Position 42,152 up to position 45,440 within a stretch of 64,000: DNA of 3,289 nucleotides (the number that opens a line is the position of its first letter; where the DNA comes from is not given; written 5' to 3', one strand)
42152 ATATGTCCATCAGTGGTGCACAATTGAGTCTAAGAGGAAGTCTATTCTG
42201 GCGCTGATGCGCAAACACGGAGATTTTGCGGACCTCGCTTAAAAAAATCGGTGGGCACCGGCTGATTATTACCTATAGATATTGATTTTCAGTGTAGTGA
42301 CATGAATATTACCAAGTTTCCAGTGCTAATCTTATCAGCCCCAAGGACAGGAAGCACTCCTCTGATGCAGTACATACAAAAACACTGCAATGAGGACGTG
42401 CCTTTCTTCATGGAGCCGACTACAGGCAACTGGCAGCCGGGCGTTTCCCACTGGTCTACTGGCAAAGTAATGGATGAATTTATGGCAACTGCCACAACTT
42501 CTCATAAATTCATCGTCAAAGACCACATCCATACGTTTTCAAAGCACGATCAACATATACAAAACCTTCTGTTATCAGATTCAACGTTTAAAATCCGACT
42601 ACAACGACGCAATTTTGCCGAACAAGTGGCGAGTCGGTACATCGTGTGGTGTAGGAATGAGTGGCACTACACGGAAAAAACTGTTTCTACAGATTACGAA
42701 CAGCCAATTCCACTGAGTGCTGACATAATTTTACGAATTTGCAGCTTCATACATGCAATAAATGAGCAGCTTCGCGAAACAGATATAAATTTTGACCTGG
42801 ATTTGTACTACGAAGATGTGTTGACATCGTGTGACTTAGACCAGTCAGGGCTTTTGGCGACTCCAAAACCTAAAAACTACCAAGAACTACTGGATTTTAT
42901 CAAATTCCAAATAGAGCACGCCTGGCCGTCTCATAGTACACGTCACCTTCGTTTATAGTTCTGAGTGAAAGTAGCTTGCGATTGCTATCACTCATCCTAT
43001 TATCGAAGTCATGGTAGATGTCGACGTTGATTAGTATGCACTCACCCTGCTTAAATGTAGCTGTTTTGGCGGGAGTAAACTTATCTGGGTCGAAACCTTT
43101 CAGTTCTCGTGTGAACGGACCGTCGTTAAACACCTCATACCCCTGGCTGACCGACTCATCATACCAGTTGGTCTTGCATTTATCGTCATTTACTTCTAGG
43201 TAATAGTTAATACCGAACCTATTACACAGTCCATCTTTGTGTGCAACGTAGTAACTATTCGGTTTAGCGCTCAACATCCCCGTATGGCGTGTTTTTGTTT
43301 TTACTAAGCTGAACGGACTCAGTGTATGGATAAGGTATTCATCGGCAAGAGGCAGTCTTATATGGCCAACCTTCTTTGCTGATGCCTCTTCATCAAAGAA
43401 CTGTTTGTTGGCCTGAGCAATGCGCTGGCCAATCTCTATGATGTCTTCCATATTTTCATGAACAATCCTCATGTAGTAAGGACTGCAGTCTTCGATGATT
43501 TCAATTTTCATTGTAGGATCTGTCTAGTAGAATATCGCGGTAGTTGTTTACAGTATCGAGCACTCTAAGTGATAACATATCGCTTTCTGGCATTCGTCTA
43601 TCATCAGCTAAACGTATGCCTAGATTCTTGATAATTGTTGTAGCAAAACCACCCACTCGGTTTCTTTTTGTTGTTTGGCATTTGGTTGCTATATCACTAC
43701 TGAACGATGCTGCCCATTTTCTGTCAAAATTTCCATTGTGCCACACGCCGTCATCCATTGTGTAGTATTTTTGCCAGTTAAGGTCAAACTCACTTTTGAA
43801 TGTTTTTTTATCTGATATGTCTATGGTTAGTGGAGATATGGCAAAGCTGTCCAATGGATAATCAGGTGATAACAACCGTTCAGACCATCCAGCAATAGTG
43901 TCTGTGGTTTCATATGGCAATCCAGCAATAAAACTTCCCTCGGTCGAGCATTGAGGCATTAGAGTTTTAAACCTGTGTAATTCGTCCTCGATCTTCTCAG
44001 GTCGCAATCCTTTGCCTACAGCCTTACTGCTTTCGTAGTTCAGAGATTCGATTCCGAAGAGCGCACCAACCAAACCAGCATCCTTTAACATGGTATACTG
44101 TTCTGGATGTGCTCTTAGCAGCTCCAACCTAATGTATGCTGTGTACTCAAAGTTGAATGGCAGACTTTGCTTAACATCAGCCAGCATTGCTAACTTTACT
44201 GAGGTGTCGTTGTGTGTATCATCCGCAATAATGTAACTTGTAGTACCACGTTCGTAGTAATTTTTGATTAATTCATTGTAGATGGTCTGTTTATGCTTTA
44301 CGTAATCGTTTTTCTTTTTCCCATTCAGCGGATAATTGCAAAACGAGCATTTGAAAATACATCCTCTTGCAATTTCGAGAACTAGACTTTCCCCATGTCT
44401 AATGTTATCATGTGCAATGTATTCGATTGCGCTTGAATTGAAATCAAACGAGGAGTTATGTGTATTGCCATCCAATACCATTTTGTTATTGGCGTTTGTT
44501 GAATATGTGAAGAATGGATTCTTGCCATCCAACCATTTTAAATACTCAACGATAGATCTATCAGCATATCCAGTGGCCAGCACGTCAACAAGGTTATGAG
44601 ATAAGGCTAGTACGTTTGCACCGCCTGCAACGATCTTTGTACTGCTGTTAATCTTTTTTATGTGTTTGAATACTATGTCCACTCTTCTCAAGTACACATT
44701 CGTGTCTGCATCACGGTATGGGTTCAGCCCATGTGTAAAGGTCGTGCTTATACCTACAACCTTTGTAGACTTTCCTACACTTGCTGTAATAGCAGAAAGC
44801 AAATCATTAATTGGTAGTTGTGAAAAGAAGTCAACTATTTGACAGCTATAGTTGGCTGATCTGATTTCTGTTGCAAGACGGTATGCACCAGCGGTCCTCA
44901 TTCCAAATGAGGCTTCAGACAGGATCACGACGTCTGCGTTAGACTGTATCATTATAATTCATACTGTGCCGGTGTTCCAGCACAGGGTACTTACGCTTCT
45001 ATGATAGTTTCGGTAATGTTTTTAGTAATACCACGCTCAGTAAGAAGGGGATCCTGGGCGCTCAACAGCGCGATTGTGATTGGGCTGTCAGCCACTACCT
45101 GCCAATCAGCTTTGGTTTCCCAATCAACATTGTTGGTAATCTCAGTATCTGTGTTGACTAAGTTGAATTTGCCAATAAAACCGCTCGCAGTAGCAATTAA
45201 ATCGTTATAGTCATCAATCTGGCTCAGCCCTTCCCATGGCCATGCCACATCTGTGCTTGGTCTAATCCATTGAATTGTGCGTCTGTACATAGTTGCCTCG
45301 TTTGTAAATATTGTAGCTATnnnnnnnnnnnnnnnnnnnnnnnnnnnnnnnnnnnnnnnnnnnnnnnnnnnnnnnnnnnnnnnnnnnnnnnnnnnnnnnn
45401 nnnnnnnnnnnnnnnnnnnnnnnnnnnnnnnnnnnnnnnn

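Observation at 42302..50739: - strand block of small-molecule / modification enzymes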

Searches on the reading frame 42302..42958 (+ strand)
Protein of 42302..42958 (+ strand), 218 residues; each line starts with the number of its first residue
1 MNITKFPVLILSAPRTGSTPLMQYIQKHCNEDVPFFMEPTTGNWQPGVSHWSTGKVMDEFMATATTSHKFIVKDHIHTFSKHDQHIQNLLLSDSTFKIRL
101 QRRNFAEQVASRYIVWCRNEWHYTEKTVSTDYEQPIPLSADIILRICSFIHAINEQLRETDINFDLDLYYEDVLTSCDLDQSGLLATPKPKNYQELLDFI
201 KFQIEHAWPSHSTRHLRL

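Call 3: search_protein_families(library=pfam, proteins=[window:42302-42958:+], max_evalue=0.1)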
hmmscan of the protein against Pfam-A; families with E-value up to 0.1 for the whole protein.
window:42302-42958:+ (218 aa): 1 family
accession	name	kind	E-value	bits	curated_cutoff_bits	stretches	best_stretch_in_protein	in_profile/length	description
PF13469.12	Sulfotransfer_3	-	0.0028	18.4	27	1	7-77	1-68/216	Sulfotransferase family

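Call 4: search_protein_families(library=phrogs, proteins=[window:42302-42958:+], max_evalue=0.01)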
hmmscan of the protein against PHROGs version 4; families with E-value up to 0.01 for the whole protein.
window:42302-42958:+ (218 aa): 0 families

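Call 12: search_protein_families(library=ncbifam, proteins=[window:42302-42958:+], max_evalue=0.1)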
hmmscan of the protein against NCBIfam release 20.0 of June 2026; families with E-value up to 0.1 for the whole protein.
window:42302-42958:+ (218 aa): 0 families

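Call 94: search_protein_families(library=pfam, proteins=[window:42302-42958:+], max_evalue=0.05)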
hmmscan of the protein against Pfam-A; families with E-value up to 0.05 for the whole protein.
window:42302-42958:+ (218 aa): 1 family
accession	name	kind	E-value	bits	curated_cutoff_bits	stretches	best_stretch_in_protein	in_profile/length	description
PF13469.12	Sulfotransfer_3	-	0.0028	18.4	27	1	7-77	1-68/216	Sulfotransferase family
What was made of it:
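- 42302..42958 (+): g1, 218 aa: PAPS-sulfotransferase-like P-loop protein. It is convergent with the operon, and its 3' end overlaps g2 by 59 nt. Sulfotransfer_3 E=0.003, 18.4 bits against a cutoff of 27 (calls 3, 94).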

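Call 96: search_protein_families(library=padloc, proteins=[window:42302-42958:+], max_evalue=0.01)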
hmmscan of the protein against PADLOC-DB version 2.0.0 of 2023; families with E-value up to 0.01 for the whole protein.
window:42302-42958:+ (218 aa): 1 family
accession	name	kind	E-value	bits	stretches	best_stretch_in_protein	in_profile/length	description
PDLC04157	HEC-06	-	0.0096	12.6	0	53-131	383-459/558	-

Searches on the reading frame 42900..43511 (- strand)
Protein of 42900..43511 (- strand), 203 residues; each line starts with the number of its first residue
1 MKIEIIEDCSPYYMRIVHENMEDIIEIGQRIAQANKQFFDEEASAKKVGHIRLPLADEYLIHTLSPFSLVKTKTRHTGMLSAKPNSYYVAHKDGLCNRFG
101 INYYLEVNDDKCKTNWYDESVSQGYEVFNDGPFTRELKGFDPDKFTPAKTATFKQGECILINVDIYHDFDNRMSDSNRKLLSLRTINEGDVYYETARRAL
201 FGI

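Call 3: search_protein_families(library=pfam, proteins=[window:42900-43511:-], max_evalue=0.1)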
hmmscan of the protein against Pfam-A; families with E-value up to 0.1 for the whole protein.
window:42900-43511:- (203 aa): 1 family
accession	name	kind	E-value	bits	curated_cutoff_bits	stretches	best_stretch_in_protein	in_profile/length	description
PF12826.13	HHH_2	-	0.015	15.9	27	1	18-45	34-61/64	Helix-hairpin-helix motif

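Call 4: search_protein_families(library=phrogs, proteins=[window:42900-43511:-], max_evalue=0.01)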
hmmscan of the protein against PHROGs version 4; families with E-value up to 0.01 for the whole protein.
window:42900-43511:- (203 aa): 0 families

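Call 12: search_protein_families(library=ncbifam, proteins=[window:42900-43511:-], max_evalue=0.1)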
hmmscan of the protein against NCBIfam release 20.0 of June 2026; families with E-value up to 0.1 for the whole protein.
window:42900-43511:- (203 aa): 0 families

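Call 96: search_protein_families(library=padloc, proteins=[window:42900-43511:-], max_evalue=0.01)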
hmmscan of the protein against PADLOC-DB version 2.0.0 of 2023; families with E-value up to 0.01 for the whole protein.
window:42900-43511:- (203 aa): 0 families

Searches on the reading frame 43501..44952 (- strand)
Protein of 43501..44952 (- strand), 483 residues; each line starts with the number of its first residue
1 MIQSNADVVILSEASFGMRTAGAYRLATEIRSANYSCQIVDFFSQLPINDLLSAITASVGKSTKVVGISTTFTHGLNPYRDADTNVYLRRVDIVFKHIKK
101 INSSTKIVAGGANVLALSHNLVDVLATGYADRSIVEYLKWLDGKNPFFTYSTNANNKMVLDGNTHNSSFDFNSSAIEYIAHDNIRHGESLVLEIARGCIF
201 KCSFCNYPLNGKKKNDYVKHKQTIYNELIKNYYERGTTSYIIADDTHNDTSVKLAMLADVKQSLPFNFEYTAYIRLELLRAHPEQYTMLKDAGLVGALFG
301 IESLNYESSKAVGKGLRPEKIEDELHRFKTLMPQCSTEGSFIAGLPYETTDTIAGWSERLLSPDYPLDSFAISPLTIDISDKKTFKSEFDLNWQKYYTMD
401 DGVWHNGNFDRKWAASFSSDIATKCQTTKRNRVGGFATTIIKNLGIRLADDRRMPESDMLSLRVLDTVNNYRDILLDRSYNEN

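Call 3: search_protein_families(library=pfam, proteins=[window:43501-44952:-], max_evalue=0.1)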
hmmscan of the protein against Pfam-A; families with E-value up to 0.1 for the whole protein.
window:43501-44952:- (483 aa): 2 families
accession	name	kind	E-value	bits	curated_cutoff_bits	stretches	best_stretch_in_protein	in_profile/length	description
PF04055.27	Radical_SAM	-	1.1e-09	39.1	29.5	1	193-353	2-159/166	Radical SAM superfamily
PF02310.24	B12-binding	-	0.04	14.2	32.1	0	10-119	4-96/121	B12 binding domain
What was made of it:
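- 43501..44952 (-): g3, 483 aa: cobalamin-type (class B-like) radical SAM enzyme. B12-binding match weak at 0.04 (call 3).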

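Call 4: search_protein_families(library=phrogs, proteins=[window:43501-44952:-], max_evalue=0.01)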
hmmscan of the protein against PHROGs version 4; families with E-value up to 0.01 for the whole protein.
window:43501-44952:- (483 aa): 0 families

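Call 7: search_dna_similar(query=window:43501-44952:-, collection=phages, mode=protein, max_rows=25)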
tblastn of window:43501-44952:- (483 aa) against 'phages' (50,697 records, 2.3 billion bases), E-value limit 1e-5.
No match.

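Call 12: search_protein_families(library=ncbifam, proteins=[window:43501-44952:-], max_evalue=0.1)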
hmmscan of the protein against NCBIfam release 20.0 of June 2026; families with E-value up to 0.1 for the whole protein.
window:43501-44952:- (483 aa): 21 families
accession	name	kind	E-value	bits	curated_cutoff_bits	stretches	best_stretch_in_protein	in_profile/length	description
TIGR04479.1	bcpD_PhpK_rSAM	subfamily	1e-20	73.6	600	1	165-354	217-400/504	PhpK family radical SAM P-methyltransferase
TIGR04072.2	rSAM_ladder_B12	equivalog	2.5e-16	59.3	360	1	61-354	57-340/443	lipid biosynthesis B12-binding/radical SAM protein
TIGR03471.1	HpnJ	equivalog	1.4e-10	40.7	577.6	1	192-354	200-356/472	hopanoid biosynthesis associated radical SAM protein HpnJ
TIGR03975.1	rSAM_ocin_1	subfamily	4e-08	32.2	281.85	1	94-317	147-386/606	RiPP maturation radical SAM C-methyltransferase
TIGR04013.1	B12_SAM_MJ_1487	hypoth_equivalog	9.2e-08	31.3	251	1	91-213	56-175/382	TIGR04013 family B12-binding domain/radical SAM domain-containing protein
TIGR04385.1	B12_rSAM_cofa1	equivalog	1.5e-06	27.7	450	1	22-323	22-326/438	B12 lower ligand biosynthesis radical SAM protein BzaD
TIGR04014.1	B12_SAM_MJ_0865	equivalog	9.8e-06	24.6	360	1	153-352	124-325/434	methyl-coenzyme M reductase glutamine C-methyltransferase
TIGR04295.1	B12_rSAM_oligo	hypoth_equivalog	3.9e-05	22.5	400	1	166-317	172-317/422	TIGR04295 family B12-binding domain-containing radical SAM protein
NF050148.1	rSAM_ApyD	equivalog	5.7e-05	21.7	750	1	190-351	200-354/645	RiPP biosynthesis radical SAM protein ApyD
TIGR02026.1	BchE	equivalog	0.00045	19.2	481.35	1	189-354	194-356/497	magnesium-protoporphyrin IX monomethyl ester anaerobic oxidative cyclase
TIGR00089.1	TIGR00089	subfamily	0.00076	18.4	251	1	169-210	120-161/429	MiaB/RimO family radical SAM methylthiotransferase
TIGR01125.1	TIGR01125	equivalog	0.0033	16.5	356.95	1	192-351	140-304/432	30S ribosomal protein S12 methylthiotransferase RimO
TIGR03699.1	menaquin_MqnC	equivalog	0.0073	15.2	428.1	1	197-263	50-117/342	cyclic dehypoxanthinyl futalosine synthase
NF040542.1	rSAM_RCCLKC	equivalog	0.0079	15.4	450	1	192-293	183-282/423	arsinothricin biosynthesis radical SAM protein ArsL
TIGR04367.1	HpnR_B12_rSAM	equivalog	0.0087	14.6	650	1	192-320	189-312/490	hopanoid C-3 methylase HpnR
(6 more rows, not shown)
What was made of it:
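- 43501..44952 (-): NCBIfam: PhpK family 1e-20, ladderane-lipid B12 rSAM 2.5e-16, HpnJ 1.4e-10, all far below their cutoffs (call 12).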

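Call 15: find_related_loci(query=window:43501-44952:-, collection=viral_contigs, flank=10000)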
Query window:43501-44952:- (483 aa) in viral_contigs; peptide patterns used: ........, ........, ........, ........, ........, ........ (x = any residue, [..] = any of these).
28 stretches matched a pattern; 1 encode a relative of the query (tblastn E <= 1e-3); 1 distinct loci.
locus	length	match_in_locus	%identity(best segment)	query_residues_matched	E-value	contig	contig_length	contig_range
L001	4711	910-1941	36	6-354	4e-62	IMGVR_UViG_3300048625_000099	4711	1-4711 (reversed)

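Call 74: search_solved_structures(query=window:43501-44952:-, max_evalue=0.01)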
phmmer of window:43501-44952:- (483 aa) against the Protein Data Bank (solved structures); distinct sequences matched with E-value up to 0.01: 0.
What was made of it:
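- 43501..44952 (-): No PDB sequence hit (call 74).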

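Call 96: search_protein_families(library=padloc, proteins=[window:43501-44952:-], max_evalue=0.01)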
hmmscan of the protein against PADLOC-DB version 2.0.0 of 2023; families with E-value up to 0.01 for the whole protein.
window:43501-44952:- (483 aa): 1 family
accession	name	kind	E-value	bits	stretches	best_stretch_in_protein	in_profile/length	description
PDLC04689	PDC-M51A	-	1.2e-08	32.3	1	92-352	87-341/420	-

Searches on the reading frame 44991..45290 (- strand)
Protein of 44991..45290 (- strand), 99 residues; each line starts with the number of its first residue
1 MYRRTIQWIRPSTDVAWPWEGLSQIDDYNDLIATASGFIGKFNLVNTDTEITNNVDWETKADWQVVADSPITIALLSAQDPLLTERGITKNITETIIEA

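Call 3: search_protein_families(library=pfam, proteins=[window:44991-45290:-], max_evalue=0.1)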
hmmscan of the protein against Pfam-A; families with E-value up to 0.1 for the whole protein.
window:44991-45290:- (99 aa): 0 families

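Call 4: search_protein_families(library=phrogs, proteins=[window:44991-45290:-], max_evalue=0.01)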
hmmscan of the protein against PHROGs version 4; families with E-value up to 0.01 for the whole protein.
window:44991-45290:- (99 aa): 0 families

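Call 12: search_protein_families(library=ncbifam, proteins=[window:44991-45290:-], max_evalue=0.1)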
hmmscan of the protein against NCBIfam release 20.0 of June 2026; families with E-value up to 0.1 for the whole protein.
window:44991-45290:- (99 aa): 1 family
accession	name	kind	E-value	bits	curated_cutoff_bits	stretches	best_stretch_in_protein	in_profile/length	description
TIGR03792.1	TIGR03792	hypoth_equivalog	0.015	15.1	45.75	1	32-71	29-70/90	TIGR03792 family protein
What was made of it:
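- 44991..45290 (-): g4, 99 aa: small protein of a recurrent ~100-aa family of unknown fold. Weak TIGR03792 hit, E=0.015 (call 12).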

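Call 96: search_protein_families(library=padloc, proteins=[window:44991-45290:-], max_evalue=0.01)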
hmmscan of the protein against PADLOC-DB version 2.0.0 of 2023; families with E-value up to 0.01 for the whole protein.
window:44991-45290:- (99 aa): 0 families
